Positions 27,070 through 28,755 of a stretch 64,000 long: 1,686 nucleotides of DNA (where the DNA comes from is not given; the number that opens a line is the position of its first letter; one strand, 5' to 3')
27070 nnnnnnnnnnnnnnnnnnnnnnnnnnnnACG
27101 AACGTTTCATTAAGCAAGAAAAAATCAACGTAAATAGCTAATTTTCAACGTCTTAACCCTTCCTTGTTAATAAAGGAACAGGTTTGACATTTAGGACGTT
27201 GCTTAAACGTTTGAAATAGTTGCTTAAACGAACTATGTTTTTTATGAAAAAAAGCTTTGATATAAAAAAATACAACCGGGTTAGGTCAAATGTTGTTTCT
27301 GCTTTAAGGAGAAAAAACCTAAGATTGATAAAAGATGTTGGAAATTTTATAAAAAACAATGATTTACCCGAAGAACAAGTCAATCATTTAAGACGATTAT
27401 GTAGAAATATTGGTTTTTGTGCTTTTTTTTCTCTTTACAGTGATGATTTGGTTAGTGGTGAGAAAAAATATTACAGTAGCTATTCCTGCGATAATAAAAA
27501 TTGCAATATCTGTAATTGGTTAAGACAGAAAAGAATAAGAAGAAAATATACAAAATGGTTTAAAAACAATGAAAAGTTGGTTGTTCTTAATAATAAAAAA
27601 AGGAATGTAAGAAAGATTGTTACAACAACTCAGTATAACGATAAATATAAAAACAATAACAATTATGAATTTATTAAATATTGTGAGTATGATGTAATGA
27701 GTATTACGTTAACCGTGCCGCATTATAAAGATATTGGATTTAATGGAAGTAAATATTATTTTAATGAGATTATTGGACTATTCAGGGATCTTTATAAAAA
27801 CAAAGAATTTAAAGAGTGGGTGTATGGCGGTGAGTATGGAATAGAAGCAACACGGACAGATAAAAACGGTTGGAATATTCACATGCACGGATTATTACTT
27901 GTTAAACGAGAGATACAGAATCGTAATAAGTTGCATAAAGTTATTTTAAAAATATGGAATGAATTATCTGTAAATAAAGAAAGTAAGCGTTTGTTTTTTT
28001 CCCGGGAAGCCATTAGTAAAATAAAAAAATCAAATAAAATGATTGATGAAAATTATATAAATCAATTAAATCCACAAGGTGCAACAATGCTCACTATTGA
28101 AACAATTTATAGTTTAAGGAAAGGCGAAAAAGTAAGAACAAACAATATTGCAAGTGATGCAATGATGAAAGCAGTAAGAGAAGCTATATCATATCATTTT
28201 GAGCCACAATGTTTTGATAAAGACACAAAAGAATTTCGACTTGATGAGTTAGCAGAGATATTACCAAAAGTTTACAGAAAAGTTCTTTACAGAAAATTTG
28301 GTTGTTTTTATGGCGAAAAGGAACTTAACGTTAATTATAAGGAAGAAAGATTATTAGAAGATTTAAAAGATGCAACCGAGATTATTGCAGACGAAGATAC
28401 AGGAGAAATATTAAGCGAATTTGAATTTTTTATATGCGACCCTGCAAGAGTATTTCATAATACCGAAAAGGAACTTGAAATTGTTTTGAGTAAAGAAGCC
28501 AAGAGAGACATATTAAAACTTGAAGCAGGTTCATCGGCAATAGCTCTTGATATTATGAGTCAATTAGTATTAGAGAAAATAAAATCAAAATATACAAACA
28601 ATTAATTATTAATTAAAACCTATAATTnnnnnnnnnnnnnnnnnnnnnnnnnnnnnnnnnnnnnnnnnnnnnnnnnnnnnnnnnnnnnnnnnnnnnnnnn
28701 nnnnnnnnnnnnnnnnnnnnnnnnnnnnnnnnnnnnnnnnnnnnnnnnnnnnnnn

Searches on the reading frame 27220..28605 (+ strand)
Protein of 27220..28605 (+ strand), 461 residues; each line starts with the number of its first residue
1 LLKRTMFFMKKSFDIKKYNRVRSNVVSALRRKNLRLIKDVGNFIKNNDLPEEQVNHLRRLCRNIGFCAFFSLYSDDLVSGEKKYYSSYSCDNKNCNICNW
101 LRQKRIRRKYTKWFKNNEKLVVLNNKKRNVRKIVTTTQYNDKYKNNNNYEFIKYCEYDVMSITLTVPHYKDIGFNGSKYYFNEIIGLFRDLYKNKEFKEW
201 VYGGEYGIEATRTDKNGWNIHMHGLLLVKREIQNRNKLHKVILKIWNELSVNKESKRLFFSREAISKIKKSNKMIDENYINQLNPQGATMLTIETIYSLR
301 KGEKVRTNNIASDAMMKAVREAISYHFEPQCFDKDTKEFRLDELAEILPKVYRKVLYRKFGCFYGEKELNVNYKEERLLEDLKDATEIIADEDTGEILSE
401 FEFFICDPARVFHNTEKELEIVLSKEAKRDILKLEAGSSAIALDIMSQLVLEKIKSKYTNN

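Call 11: search_protein_families(library=pfam, proteins=[window:27220-28605:+], max_evalue=0.01)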
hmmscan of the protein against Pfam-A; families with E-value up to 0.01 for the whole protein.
window:27220-28605:+ (461 aa): 1 family
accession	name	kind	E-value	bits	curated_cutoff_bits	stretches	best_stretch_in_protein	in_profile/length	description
PF01446.23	Rep_1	-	2.6e-05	24.3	33.2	0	161-235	50-122/253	Replication protein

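Call 13: search_protein_families(library=phrogs, proteins=[window:27220-28605:+], max_evalue=0.01)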
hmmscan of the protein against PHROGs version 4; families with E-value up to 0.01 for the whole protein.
window:27220-28605:+ (461 aa): 1 family
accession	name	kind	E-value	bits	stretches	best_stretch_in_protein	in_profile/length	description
phrog_11698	-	unknown function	0.00081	19.6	1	128-270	97-226/394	-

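Call 16: find_related_loci(query=window:27220-28605:+, collection=viral_contigs, flank=10000)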
Query window:27220-28605:+ (461 aa) in viral_contigs; peptide patterns used: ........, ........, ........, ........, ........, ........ (x = any residue, [..] = any of these).
1 stretches matched a pattern, but none encodes a relative of the query by tblastn (E <= 1e-3).

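Call 17: find_homologous_proteins(query=window:27220-28605:+)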
Query window:27220-28605:+ (461 aa): 82 proteins with E <= 0.001 among 8000 candidates.
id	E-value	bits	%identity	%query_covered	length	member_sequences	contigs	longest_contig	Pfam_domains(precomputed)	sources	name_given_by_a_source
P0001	0.0e+0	1013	100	98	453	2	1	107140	-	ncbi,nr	ncbi:MAG: hypothetical protein KAT68_00625 [Bacteroidales bacterium]|nr:hypothetical protein [Bacter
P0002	7.3e-128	445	48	95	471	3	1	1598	-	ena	-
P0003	9.4e-128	445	49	94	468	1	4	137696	-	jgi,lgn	-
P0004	4.7e-127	443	46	95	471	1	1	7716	-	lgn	-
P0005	5.6e-126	439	48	95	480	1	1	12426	-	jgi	-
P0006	5.8e-126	439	49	96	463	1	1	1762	PF01446.24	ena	-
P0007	3.0e-125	437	47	97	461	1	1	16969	-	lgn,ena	-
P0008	1.4e-122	428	46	95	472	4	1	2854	-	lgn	-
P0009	6.5e-120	419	46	96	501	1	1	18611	PF01446.24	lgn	-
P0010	4.7e-119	416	46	93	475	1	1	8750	-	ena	-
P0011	1.7e-115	404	46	95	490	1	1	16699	-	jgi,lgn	-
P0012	1.6e-112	395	44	95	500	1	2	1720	-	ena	-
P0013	1.2e-109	385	43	95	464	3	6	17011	-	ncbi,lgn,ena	-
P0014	5.6e-109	383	45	96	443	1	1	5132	PF01446.24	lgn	-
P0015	4.7e-108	380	43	97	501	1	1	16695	-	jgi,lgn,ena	-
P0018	5.0e-107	377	43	96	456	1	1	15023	-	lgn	-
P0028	8.1e-101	356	43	96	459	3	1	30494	-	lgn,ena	-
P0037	2.3e-96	341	42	89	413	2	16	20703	-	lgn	-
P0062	2.2e-85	305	39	94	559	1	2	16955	-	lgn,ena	-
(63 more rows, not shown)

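Call 19: find_encoding_contigs(protein=P0003, flank=10000, max_places=3)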
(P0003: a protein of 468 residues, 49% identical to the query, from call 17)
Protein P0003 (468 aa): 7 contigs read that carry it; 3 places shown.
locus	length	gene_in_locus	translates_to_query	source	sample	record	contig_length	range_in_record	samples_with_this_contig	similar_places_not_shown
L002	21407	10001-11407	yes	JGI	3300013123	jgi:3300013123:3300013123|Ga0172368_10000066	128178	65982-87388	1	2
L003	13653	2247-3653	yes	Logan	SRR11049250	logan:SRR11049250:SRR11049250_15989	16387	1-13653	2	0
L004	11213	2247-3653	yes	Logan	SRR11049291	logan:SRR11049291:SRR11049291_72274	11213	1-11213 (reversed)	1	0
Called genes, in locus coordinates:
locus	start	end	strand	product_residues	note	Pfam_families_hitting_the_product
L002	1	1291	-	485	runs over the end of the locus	PF01546:Peptidase_M20, PF07687:M20_dimer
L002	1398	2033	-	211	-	PF02527:GidB, PF13847:Methyltransf_31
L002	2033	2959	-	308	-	PF01531:Glyco_transf_11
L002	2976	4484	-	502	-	-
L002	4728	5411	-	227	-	PF01936:NYN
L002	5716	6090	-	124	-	PF13443:HTH_26 (weak), PF01381:HTH_3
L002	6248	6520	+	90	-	-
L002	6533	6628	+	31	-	-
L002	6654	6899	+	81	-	-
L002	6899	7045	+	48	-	-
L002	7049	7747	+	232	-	-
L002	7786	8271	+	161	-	-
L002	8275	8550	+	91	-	-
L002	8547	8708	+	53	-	-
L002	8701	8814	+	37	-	-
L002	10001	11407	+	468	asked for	-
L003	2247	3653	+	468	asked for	-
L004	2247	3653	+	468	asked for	-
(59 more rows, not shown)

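Call 20: find_encoding_contigs(protein=P0007, flank=10000, max_places=2)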
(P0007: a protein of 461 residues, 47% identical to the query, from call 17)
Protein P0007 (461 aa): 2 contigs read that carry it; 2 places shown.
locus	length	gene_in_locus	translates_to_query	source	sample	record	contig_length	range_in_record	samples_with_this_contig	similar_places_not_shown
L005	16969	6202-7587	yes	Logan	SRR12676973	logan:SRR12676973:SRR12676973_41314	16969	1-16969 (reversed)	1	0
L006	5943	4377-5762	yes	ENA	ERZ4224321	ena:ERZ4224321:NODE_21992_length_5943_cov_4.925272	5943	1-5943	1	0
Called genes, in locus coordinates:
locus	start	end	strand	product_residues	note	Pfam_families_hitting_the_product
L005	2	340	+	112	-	?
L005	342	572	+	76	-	-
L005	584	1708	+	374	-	-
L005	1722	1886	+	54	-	-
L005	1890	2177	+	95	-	-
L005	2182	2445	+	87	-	-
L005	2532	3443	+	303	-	PF18796:LPD1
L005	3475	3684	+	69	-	-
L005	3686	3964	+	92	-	PF15738:YafQ_toxin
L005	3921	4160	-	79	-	-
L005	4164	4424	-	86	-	-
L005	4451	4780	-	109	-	PF13443:HTH_26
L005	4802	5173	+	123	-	-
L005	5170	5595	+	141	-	-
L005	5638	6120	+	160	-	-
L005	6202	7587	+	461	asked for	-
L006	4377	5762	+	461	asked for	-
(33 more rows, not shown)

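Call 21: find_encoding_contigs(protein=P0013, flank=10000, max_places=3)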
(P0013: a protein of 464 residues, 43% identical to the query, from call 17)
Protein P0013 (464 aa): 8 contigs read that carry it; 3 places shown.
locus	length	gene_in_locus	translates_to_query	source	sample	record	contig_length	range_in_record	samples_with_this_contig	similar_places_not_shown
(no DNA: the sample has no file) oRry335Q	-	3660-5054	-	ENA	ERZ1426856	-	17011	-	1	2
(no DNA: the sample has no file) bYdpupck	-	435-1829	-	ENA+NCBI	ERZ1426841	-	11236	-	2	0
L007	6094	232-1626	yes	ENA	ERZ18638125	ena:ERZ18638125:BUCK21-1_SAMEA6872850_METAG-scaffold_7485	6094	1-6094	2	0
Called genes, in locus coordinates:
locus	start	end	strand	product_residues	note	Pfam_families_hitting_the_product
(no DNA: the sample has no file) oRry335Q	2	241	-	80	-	?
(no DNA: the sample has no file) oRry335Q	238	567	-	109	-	-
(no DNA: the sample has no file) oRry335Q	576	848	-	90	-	PF01381:HTH_3 (weak), PF13443:HTH_26 (weak)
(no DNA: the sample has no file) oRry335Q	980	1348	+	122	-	-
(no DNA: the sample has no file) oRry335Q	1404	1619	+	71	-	-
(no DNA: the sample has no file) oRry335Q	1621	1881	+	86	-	-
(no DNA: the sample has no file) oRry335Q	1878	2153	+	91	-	-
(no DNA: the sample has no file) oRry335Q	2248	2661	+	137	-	-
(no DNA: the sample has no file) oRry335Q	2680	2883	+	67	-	-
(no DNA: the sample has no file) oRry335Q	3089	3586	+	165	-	-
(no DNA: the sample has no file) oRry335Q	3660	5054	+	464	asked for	-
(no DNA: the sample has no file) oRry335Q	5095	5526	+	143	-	PF00436:SSB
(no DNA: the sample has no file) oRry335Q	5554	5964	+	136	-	-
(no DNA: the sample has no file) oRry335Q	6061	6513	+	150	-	PF05973:Gp49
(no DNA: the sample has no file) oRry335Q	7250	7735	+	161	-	PF03168:LEA_2 (faint)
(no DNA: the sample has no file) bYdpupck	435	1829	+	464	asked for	-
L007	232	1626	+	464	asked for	-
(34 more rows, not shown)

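Call 92: find_encoding_contigs(protein=P0037, flank=10000, max_places=2)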
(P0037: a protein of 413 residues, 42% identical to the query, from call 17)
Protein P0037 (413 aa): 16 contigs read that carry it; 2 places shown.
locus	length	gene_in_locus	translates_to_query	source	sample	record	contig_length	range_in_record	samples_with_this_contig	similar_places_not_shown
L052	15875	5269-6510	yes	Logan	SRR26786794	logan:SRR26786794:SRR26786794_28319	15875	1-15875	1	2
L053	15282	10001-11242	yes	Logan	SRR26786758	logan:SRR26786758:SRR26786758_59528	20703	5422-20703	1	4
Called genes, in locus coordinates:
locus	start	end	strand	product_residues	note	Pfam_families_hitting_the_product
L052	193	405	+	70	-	-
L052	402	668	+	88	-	-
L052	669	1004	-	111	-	-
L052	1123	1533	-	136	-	PF18478:PIN_10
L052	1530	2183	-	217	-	PF04255:DUF433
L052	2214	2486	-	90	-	PF01381:HTH_3 (weak), PF12844:HTH_19 (weak), PF13443:HTH_26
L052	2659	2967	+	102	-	-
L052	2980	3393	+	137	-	-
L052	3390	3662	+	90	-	PF12728:HTH_17 (weak)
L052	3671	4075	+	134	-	-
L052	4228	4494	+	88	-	-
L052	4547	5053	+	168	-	-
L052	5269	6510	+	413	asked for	-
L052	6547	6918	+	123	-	PF00436:SSB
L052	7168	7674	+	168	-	-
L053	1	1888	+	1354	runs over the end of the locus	-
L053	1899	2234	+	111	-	-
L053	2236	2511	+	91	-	-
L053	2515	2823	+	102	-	-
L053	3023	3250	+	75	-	-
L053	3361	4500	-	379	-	PF17293:Arm-DNA-bind_5 (weak), PF13102:Phage_int_SAM_5, PF00589:Phage_integrase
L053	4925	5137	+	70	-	-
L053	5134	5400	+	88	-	-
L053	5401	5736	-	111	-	-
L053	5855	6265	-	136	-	PF18478:PIN_10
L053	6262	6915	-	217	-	PF04255:DUF433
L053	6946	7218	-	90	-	PF01381:HTH_3 (weak), PF12844:HTH_19 (weak), PF13443:HTH_26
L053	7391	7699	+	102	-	-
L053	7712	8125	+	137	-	-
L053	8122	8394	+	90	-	PF12728:HTH_17 (weak)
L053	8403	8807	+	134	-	-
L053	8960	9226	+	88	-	-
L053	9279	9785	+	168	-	-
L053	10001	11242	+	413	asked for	-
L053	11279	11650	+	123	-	PF00436:SSB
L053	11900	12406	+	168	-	-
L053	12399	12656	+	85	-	-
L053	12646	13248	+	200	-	-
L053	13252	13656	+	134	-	PF18812:PBECR3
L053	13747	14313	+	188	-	-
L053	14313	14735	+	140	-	-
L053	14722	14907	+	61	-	-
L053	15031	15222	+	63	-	-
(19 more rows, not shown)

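Call 93: find_encoding_contigs(protein=P0009, flank=10000, max_places=1)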
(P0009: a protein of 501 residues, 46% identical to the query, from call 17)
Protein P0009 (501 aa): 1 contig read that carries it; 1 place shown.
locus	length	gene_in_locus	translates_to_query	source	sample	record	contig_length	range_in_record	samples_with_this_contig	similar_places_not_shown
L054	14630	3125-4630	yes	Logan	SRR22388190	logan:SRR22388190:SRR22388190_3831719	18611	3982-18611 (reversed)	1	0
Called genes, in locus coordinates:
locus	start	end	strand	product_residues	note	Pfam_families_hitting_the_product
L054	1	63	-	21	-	?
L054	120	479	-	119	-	PF01381:HTH_3, PF13560:HTH_31 (weak)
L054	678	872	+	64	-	-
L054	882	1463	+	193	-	-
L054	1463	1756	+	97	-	-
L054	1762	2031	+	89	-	PF12728:HTH_17 (weak)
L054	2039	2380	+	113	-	-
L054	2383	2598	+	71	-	-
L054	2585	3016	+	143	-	-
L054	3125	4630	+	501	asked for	PF01446:Rep_1 (faint)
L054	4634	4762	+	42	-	-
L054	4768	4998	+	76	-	-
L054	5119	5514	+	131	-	PF00436:SSB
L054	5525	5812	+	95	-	-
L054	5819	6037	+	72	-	-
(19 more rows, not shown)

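Call 98: find_encoding_contigs(protein=P0011, flank=10000, max_places=1)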
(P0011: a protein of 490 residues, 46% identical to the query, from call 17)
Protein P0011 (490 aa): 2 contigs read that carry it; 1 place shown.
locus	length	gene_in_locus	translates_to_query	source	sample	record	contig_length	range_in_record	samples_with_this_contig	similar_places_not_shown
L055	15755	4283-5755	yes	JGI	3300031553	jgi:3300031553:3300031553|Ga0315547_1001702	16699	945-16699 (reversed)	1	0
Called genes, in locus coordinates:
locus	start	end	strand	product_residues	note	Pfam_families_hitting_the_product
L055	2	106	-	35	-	?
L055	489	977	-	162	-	-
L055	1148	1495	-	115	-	PF01381:HTH_3 (faint), PF13443:HTH_26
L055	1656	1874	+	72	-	-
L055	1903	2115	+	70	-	-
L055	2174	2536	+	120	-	-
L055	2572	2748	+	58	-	-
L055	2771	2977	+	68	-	-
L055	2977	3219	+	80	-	-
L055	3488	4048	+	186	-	PF00436:SSB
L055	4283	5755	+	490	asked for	-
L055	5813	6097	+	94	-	-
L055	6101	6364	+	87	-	-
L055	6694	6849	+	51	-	-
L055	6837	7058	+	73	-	-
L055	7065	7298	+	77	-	-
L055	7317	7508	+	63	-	-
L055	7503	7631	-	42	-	-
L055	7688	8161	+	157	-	-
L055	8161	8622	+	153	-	-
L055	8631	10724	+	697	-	PF04473:DUF553 (weak)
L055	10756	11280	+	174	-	-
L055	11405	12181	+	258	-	-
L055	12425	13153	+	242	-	-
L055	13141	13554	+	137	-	-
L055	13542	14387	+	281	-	-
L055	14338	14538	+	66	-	-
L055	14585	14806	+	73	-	-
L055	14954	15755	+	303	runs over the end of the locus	-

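Call 99: find_encoding_contigs(protein=P0062, flank=10000, max_places=1)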
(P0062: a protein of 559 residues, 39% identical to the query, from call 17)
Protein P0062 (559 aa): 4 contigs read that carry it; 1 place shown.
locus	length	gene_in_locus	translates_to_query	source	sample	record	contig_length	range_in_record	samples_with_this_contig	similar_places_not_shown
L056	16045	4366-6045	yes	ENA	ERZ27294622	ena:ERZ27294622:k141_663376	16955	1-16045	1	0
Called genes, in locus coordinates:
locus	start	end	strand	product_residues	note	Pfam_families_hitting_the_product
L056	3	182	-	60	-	?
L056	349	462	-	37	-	-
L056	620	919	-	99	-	-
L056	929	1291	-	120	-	-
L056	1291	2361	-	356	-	-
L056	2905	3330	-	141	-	PF13744:HTH_37 (weak), PF12844:HTH_19, PF13560:HTH_31, PF01381:HTH_3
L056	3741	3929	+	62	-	-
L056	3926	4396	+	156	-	-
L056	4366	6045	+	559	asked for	-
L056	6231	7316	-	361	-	PF17761:DUF1016_N, PF06250:YhcG_C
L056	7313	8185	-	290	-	PF01909:NTP_transf_2 (faint), PF18765:Polbeta (weak), PF05168:HEPN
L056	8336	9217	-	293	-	PF02899:Phage_int_SAM_1 (faint), PF13495:Phage_int_SAM_4, PF00589:Phage_integrase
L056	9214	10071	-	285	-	PF00589:Phage_integrase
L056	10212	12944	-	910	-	PF01807:Zn_ribbon_DnaG, PF08275:DNAG_N (faint), PF13155:Toprim_2, PF27228:MTBMA_p00010_2nd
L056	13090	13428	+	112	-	PF12844:HTH_19, PF13560:HTH_31, PF01381:HTH_3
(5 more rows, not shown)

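Call 100: find_encoding_contigs(protein=P0028, flank=10000, max_places=1)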
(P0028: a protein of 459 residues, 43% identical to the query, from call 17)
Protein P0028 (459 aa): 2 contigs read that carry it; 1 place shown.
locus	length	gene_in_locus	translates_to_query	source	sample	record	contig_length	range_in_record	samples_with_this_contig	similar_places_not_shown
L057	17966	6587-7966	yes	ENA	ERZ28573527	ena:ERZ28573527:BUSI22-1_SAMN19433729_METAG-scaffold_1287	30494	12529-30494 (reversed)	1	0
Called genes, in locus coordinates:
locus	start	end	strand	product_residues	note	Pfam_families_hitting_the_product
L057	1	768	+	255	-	?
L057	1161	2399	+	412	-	PF14253:AbiH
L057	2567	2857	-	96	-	PF01541:GIY-YIG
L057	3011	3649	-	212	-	-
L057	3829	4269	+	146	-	PF12728:HTH_17 (weak)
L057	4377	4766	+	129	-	-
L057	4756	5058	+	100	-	-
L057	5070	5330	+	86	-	-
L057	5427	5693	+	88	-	-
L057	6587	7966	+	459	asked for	-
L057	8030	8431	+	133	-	-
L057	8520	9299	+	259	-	PF02661:Fic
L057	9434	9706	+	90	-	-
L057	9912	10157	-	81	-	-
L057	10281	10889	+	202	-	-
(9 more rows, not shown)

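Call 101: find_encoding_contigs(protein=P0018, flank=10000, max_places=1)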
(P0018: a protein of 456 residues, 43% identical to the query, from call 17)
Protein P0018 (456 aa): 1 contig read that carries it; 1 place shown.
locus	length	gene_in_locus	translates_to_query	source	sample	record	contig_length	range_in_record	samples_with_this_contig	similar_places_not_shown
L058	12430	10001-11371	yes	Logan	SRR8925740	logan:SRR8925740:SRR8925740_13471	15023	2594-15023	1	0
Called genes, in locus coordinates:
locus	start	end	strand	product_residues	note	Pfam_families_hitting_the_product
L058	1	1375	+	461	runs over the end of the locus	PF01809:YidD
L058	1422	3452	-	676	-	PF08757:CotH, PF00932:LTD, PF18962:Por_Secre_tail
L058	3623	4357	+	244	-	PF13568:OMP_b-brl_2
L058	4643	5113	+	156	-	PF05973:Gp49 (weak)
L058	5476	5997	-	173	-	-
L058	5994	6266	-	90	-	PF01381:HTH_3 (weak), PF13443:HTH_26 (weak)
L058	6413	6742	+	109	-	-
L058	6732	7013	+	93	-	-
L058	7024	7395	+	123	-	-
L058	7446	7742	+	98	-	-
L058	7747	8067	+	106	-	-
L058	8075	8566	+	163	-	-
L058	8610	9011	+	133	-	-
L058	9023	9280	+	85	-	-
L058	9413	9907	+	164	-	-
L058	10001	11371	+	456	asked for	-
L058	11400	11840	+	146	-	PF00436:SSB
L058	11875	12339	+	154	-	PF05973:Gp49 (weak)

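Call 107: search_protein_families(library=pfam, proteins=[L053:8403-8807:+, L058:8610-9011:+, L055:6101-6364:+, L055:5813-6097:+], max_evalue=1)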
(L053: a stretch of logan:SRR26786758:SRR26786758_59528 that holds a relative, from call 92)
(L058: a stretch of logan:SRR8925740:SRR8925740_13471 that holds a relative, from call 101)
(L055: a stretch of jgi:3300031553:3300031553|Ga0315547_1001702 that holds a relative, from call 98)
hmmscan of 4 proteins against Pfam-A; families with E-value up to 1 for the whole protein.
L053:8403-8807:+ (134 aa): 0 families

L058:8610-9011:+ (133 aa): 8 families
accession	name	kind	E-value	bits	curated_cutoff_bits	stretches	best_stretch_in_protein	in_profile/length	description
PF16454.10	PI3K_P85_iSH2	-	0.026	14.6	31.5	1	30-107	61-123/161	Phosphatidylinositol 3-kinase regulatory subunit P85 inter-SH2 domain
PF08224.16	DUF1719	-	0.035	13.7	25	1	55-118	134-195/231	Domain of unknown function (DUF1719)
PF23353.1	BBS2_hp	-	0.074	13.6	27.7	1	55-91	46-82/98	BBS2 hairpin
PF11459.13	AbiEi_3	-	0.077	13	26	1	32-86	42-94/157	Transcriptional regulator, AbiEi antitoxin, Type IV TA system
PF10046.14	BLOC1_2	-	0.13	13.1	33.4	1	54-112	9-67/96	Biogenesis of lysosome-related organelles complex-1 subunit 2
PF10147.14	CR6_interact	-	0.13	12.4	29.5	1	71-100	104-133/200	Growth arrest and DNA-damage-inducible proteins-interacting protein 1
PF18005.6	eIF3m_C_helix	-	0.17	12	25.6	1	82-95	13-26/29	eIF3 subunit M, C-terminal helix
PF12203.13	HDAC4_Gln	-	0.52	10.9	25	0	36-90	44-79/91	Glutamine rich N terminal domain of histone deacetylase 4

L055:6101-6364:+ (87 aa): 2 families
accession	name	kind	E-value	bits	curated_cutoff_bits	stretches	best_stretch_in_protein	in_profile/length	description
PF09384.15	UTP15_C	-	0.0078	16.4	33.1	1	2-73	66-137/147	UTP15 C terminal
PF12986.12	DUF3870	-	0.036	14.7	22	1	10-43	62-94/94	Domain of unknown function (DUF3870)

L055:5813-6097:+ (94 aa): 2 families
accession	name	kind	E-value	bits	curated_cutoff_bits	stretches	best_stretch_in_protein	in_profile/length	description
PF09372.15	PRANC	-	0.013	16.2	25.8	1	45-91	24-64/97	PRANC domain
PF09442.15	DUF2018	-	0.072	14.6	25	0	11-49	31-69/83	Domain of unknown function (DUF2018)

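Call 127: search_dna_similar(query=window:27220-28602:+, collection=phages, mode=protein, max_evalue=0.00001, max_rows=10)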
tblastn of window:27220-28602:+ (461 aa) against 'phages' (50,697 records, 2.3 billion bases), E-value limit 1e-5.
No match.

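Call 129: search_dna_similar(query=window:27220-28602:+, collection=plasmids, mode=protein, max_evalue=0.00001, max_rows=8)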
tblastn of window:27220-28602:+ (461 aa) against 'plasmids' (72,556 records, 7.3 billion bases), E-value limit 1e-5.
No match.
